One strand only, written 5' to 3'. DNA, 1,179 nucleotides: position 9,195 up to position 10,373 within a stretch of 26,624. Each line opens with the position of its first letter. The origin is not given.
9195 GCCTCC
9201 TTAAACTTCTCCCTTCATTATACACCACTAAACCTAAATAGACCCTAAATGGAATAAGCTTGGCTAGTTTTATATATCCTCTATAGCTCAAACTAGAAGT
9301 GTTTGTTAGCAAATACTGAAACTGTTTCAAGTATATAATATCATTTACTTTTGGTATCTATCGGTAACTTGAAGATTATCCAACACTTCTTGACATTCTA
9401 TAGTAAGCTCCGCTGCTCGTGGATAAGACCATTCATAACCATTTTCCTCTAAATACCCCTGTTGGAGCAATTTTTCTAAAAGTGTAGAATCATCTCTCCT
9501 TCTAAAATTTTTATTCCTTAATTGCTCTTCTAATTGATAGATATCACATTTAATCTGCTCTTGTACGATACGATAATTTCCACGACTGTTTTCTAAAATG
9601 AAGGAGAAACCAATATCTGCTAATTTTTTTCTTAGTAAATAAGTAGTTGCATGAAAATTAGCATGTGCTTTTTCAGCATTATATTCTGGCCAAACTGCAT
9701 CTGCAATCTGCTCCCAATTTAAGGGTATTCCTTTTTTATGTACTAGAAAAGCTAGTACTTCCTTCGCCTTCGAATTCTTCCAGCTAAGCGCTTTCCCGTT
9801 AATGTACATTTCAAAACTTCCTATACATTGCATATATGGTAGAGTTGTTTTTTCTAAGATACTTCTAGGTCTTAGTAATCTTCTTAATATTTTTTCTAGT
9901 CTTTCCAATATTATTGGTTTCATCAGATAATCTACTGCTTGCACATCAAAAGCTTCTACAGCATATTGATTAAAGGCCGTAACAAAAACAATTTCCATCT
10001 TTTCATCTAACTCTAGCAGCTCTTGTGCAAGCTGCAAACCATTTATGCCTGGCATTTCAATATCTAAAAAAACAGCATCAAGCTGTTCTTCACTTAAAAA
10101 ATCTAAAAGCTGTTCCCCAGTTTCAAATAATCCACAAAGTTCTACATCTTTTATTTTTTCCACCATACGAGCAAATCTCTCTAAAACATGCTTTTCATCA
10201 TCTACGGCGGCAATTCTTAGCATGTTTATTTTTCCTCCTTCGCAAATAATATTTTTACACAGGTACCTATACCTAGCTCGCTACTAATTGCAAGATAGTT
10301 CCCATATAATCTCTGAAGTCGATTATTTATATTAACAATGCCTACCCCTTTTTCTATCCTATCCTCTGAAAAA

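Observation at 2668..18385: Candidate integrated c-di-GMP/surface-adhesion signalling island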

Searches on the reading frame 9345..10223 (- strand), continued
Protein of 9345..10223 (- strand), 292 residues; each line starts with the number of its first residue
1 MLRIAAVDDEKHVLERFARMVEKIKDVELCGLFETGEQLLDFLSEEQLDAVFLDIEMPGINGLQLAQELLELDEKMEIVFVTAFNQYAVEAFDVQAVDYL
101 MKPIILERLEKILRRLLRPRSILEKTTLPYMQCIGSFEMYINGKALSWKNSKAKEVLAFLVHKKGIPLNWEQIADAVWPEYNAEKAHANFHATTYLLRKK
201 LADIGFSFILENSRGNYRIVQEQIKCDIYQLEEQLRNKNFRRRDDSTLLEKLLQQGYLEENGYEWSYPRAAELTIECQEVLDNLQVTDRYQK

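Call 59: fold_search(model_id=the predicted structure, library=pdb)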
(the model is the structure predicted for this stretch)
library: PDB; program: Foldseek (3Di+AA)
matches with E <= 10: 1261; with E <= 0.001: 155
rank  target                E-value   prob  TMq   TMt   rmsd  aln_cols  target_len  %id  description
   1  1p2f                  9.6e-09  1.00  0.25  0.33  14.7       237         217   19  Crystal Structure Analysis of Response Regulator DrrB, a Thermotoga maritima OmpR/PhoB Homolog (released 2003-04-29)
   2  7lza                  5.2e-08  1.00  0.28  0.36  14.0       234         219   26  Activated form of VanR from S. coelicolor (released 2021-07-14)
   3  8uvx_A                7.5e-08  1.00  0.26  0.34  15.9       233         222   17  CosR DNA bound form I (released 2024-01-31)
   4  2oqr                  8.9e-08  1.00  0.27  0.34  16.2       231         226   20  The structure of the response regulator RegX3 from Mycobacterium tuberculosis (released 2007-10-16)
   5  7lz9                  9.4e-08  1.00  0.26  0.35  14.1       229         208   24  Inactive form of VanR from S. coelicolor (released 2021-07-14)
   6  1ys6_A                1.1e-07  1.00  0.25  0.32  15.8       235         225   21  Crystal structure of the response regulatory protein PrrA from Mycobacterium Tuberculosis (released 2006-02-07)
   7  3r0j_A                1.3e-07  1.00  0.25  0.32  16.1       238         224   24  Structure of PhoP from Mycobacterium tuberculosis (released 2011-07-13)
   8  1ys6_B                1.6e-07  1.00  0.25  0.32  15.6       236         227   22  Crystal structure of the response regulatory protein PrrA from Mycobacterium Tuberculosis (released 2006-02-07)
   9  3r0j_B                1.9e-07  1.00  0.25  0.32  16.1       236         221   24  Structure of PhoP from Mycobacterium tuberculosis (released 2011-07-13)
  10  8uvx_B                2.3e-07  1.00  0.26  0.34  17.4       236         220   16  CosR DNA bound form I (released 2024-01-31)
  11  1ys7_B                2.6e-07  1.00  0.26  0.33  15.4       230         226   23  Crystal structure of the response regulator protein prrA complexed with Mg2+ (released 2006-02-07)
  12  4b09_B                2.7e-07  1.00  0.27  0.36  15.1       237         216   22  Structure of unphosphorylated BaeR dimer (released 2013-07-10)
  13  1kgs                  2.7e-07  1.00  0.26  0.34  15.9       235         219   22  Crystal Structure at 1.50 A of an OmpR/PhoB Homolog from Thermotoga maritima (released 2001-12-05)
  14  9dvt_R                2.7e-07  1.00  0.25  0.31  16.4       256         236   18  Cryo-EM structure of RpaA bound to PkaiBC DNA and the CTD of the alpha subunit of RNAP from the cyanobacterium Synecho (released 2025-10-15)
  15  1ys7_A                4.1e-07  1.00  0.25  0.32  15.9       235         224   21  Crystal structure of the response regulator protein prrA complexed with Mg2+ (released 2006-02-07)
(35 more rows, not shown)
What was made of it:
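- Closest known: SARP activators. Same: The wHTH plus following helices superpose on EmbR and AfsR over 166-177 residues (call 59).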

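Call 64: find_encoding_contigs(protein=P0085, flank=8000, max_places=1)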
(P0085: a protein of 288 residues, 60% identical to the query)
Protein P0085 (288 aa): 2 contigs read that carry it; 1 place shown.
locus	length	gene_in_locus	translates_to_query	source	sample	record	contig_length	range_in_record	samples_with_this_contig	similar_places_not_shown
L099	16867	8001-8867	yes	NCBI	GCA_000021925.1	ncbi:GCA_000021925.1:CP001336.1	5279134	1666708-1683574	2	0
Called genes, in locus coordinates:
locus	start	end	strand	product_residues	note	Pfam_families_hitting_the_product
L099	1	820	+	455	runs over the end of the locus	PF00989:PAS (faint), PF13426:PAS_9 (weak), PF00072:Response_reg, PF00990:GGDEF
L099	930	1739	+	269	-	PF02517:Rce1-like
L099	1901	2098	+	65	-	-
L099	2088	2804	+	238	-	PF00392:GntR, PF07729:FCD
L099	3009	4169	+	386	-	PF01979:Amidohydro_1, PF07969:Amidohydro_3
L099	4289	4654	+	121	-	-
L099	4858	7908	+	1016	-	PF07695:7TMR-DISM_7TM, PF00512:HisKA, PF02518:HATPase_c, PF13589:HATPase_c_3 (faint), PF00072:Response_reg, PF06580:His_kinase, PF02518:HATPase_c, PF13581:HATPase_c_2 (weak)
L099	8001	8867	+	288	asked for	PF00072:Response_reg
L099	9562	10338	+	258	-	PF13489:Methyltransf_23, PF01209:Ubie_methyltran (weak), PF05175:MTS, PF03848:TehB, PF08241:Methyltransf_11, PF08242:Methyltransf_12, PF13649:Methyltransf_25, PF13847:Methyltransf_31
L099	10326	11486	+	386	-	-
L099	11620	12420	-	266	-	PF00797:Acetyltransf_2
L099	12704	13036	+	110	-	PF09946:DUF2178 (weak)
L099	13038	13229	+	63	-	PF12844:HTH_19, PF13413:HTH_25 (weak), PF13443:HTH_26, PF13560:HTH_31, PF01381:HTH_3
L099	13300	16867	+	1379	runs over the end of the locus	PF00270:DEAD, PF04851:ResIII, PF00271:Helicase_C, PF19306:WHD_Lhr, PF08494:DEAD_assoc, PF23235:WHD_3rd_Lhr, PF23234:WHD_4th_Lhr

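Call 65: find_encoding_contigs(protein=P0077, flank=8000, max_places=1)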
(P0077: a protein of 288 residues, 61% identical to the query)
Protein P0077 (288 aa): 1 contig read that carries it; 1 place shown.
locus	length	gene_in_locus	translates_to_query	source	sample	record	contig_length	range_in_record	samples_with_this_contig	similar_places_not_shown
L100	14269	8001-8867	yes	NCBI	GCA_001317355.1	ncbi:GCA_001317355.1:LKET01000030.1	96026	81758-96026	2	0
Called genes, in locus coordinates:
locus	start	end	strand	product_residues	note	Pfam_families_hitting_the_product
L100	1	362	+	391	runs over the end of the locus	-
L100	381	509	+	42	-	-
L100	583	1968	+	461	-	PF07690:MFS_1, PF13347:MFS_2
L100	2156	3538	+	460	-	-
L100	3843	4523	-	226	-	PF19700:DUF6198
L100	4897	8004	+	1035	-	PF07695:7TMR-DISM_7TM, PF00512:HisKA, PF02518:HATPase_c, PF00072:Response_reg, PF06580:His_kinase, PF02518:HATPase_c, PF13581:HATPase_c_2 (weak)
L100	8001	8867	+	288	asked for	PF00072:Response_reg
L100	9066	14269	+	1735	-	?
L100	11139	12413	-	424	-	-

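Call 66: find_encoding_contigs(protein=P0091, flank=8000, max_places=1)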
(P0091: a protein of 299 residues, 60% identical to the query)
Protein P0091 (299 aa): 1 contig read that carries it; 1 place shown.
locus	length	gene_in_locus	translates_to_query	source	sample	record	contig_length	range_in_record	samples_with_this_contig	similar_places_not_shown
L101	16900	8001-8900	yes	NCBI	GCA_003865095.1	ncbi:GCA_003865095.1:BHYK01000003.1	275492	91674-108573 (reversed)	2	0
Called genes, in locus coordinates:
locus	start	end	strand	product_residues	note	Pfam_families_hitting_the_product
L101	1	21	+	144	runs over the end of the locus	PF02623:FliW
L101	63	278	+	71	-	PF02599:CsrA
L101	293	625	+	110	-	PF03646:FlaG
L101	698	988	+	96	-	-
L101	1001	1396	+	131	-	PF02561:FliS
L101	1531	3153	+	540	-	PF02465:FliD_N, PF07195:FliD_C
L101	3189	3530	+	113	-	PF05400:FliT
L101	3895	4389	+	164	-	-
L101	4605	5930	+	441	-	PF00669:Flagellin_N, PF00700:Flagellin_C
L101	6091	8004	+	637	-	PF07695:7TMR-DISM_7TM, PF06580:His_kinase, PF02518:HATPase_c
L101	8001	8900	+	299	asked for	PF00072:Response_reg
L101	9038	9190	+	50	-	PF02599:CsrA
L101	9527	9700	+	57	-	PF02599:CsrA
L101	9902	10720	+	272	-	PF00669:Flagellin_N, PF00700:Flagellin_C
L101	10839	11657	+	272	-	PF00669:Flagellin_N, PF00700:Flagellin_C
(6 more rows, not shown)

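Call 85: search_protein_families(library=ncbifam, proteins=[window:9345-10223:-], max_evalue=0.001)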
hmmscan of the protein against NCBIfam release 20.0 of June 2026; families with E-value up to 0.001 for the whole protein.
window:9345-10223:- (292 aa): 84 families (the best 25 are shown)
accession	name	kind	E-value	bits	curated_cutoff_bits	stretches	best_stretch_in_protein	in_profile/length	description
NF008677.0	PRK11697.1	equivalog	5.8e-28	97.8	246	1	1-122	1-121/238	two-component system response regulator BtsR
NF010684.1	PRK14084.1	equivalog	7.4e-19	68.5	375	1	4-117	3-116/254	response regulator transcription factor LytR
NF041734.1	resp_reg_RppA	equivalog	1.2e-14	54.2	250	1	3-215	2-222/229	two-component system response regulator RppA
NF008469.0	PRK11361.1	equivalog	6.4e-14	51.5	714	1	3-124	6-127/461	acetoacetate metabolism transcriptional regulator AtoC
TIGR02875.1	spore_0_A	equivalog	6.6e-14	51.8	200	1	2-119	3-124/262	sporulation transcription factor Spo0A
NF000402.1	vanR-B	exception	1.8e-13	50.4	480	1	2-203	3-203/219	vancomycin resistance response regulator transcription factor VanR-B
NF051850.1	RespRegRprY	equivalog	5e-13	49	370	1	25-187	27-195/234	response regulator transcription factor RprY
NF052313.1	T9SS_RR_PorX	equivalog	5.2e-13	48.6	300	1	4-144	3-144/513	T9SS response regulator signal transducer PorX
NF001965.0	PRK00742.1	subfamily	8.8e-13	48.2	293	1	2-112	4-119/357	chemotaxis-specific protein-glutamate methyltransferase CheB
NF008296.0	PRK11083.1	equivalog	2.2e-12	46.9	273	1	3-203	5-207/228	two-component system response regulator CreB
NF053854.1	RespRegPhoBBctds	equivalog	3.2e-12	46.3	270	1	6-205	3-211/225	two-component system response regulator PhoB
NF012023.0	PRK15479.1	equivalog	4.2e-12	46.1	337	1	41-203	38-202/224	transcriptional regulator TctD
NF045944.1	ResRegRpaBCyano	equivalog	1.5e-11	44.1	330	1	33-185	27-189/229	response regulator transcription factor RpaB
NF006900.1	PRK09390.1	equivalog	3.3e-11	43.1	255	1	4-118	7-121/203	response regulator FixJ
NF007750.0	PRK10430.1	equivalog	7.1e-11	42.1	262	1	1-127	1-131/239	two-component system response regulator DcuR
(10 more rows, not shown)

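Call 87: search_protein_families(library=pfam, proteins=[L100:9066-14267:+, L099:10326-11486:+, L014:1813-2256:+, L009:11097-11417:+, L011:10971-11402:+], max_evalue=0.01)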
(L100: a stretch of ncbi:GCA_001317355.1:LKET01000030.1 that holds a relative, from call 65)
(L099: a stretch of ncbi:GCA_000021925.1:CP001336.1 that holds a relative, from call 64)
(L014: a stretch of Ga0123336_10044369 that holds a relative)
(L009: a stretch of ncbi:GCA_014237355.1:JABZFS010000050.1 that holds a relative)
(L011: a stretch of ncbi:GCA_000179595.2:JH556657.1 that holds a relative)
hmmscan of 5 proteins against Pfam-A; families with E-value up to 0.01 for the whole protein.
L100:9066-14267:+ (1734 aa): 17 families
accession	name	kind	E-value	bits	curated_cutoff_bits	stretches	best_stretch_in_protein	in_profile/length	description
PF01436.27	NHL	-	1.7e-196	627.8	20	22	138-165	1-28/28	NHL repeat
PF09479.16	Flg_new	-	4.8e-143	465.9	27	8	1379-1445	1-65/65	Listeria-Bacteroides repeat domain (List_Bact_rpt)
PF06739.17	SBBP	-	5e-60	199.6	20.5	3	1224-1240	13-29/38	Beta-propeller repeat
PF08450.18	SGL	-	1.2e-54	185.9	26.3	10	1082-1163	132-217/246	SMP-30/Gluconolactonase/LRE-like region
PF25021.1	TEN_NHL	-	2e-53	182.1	27.1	0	507-544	133-170/357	Teneurin NHL domain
PF17170.10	DUF5128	-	6.9e-48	163.9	22.9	8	149-214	53-119/321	6-bladed beta-propeller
PF22701.2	Mala_s_1-like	-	6.5e-30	104.8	27.5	2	1181-1317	44-176/195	Mal s 1 allergenic protein-like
PF18998.6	Flg_new_2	-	4.1e-27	94.4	23.6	5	1305-1374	1-72/73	Divergent InlB B-repeat domain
PF13449.12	Phytase-like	-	8.3e-27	95.2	27.6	0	352-408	47-102/284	Esterase-like activity of phytase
PF07494.17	Reg_prop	-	3.5e-13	48.5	20.4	0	560-577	4-21/24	Two component regulator propeller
PF06977.17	SdiA-regulated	-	5.8e-12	45.8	21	0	1186-1240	182-239/249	SdiA-regulated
PF02393.21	US22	-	2.4e-10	41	35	0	1057-1107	49-102/124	US22 like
PF22036.2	MoaF_like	-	1.4e-07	31.7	27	0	1339-1418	12-91/94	MoaF-like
PF00058.23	Ldl_recept_b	-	2.3e-07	31.6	21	0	279-289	32-42/42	Low-density lipoprotein receptor repeat class B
PF20067.5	SSL_N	-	0.00056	20.2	18.9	0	325-349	19-43/46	Strictosidine synthase-like, N-terminal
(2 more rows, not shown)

L099:10326-11486:+ (386 aa): 0 families

L014:1813-2256:+ (147 aa): 1 family
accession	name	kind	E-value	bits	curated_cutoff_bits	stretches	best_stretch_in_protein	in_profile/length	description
PF07532.17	Big_4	-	9.3e-07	28.7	22.1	1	53-103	7-54/59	Bacterial Ig-like domain (group 4)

L009:11097-11417:+ (106 aa): 0 families

L011:10971-11402:+ (143 aa): 5 families
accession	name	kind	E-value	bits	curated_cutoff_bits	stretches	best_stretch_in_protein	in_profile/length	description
PF02915.23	Rubrerythrin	-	7.7e-08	33.3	22.8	1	22-139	4-136/137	Rubrerythrin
PF22277.2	EncFtn-like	-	0.0014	18.8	27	0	22-62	20-60/85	EncFtn-like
PF13668.12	Ferritin_2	-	0.0018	18.9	24.7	0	22-75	7-67/138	Ferritin-like domain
PF12902.13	Ferritin-like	-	0.0045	17.3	22.3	0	22-81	2-64/221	Ferritin-like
PF11583.14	AurF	-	0.0061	16.2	29.6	0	36-108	92-160/282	P-aminobenzoate N-oxygenase AurF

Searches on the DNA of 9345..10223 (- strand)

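Call 42: search_rna_families(sources=[L006, L009, L011, L015, L016, L020, L022, L014, L013, L017], threshold=gathering)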
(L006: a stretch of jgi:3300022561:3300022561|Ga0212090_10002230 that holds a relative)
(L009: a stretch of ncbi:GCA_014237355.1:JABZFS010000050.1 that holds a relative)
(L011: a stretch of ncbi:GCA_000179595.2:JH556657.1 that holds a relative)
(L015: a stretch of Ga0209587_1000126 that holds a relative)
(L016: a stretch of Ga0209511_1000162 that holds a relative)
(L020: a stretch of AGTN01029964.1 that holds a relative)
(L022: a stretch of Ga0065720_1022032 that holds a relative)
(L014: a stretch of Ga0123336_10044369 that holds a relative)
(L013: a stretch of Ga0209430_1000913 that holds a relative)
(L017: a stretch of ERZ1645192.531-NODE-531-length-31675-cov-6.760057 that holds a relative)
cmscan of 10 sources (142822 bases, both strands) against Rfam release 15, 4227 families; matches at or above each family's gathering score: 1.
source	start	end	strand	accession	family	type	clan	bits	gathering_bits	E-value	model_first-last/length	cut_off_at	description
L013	3866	3960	+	RF02683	NiCo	Cis-reg; riboswitch;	CL00122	70.6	37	5.8e-14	1-96/96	no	NiCo (Nickel/Cobalt) riboswitch aptamer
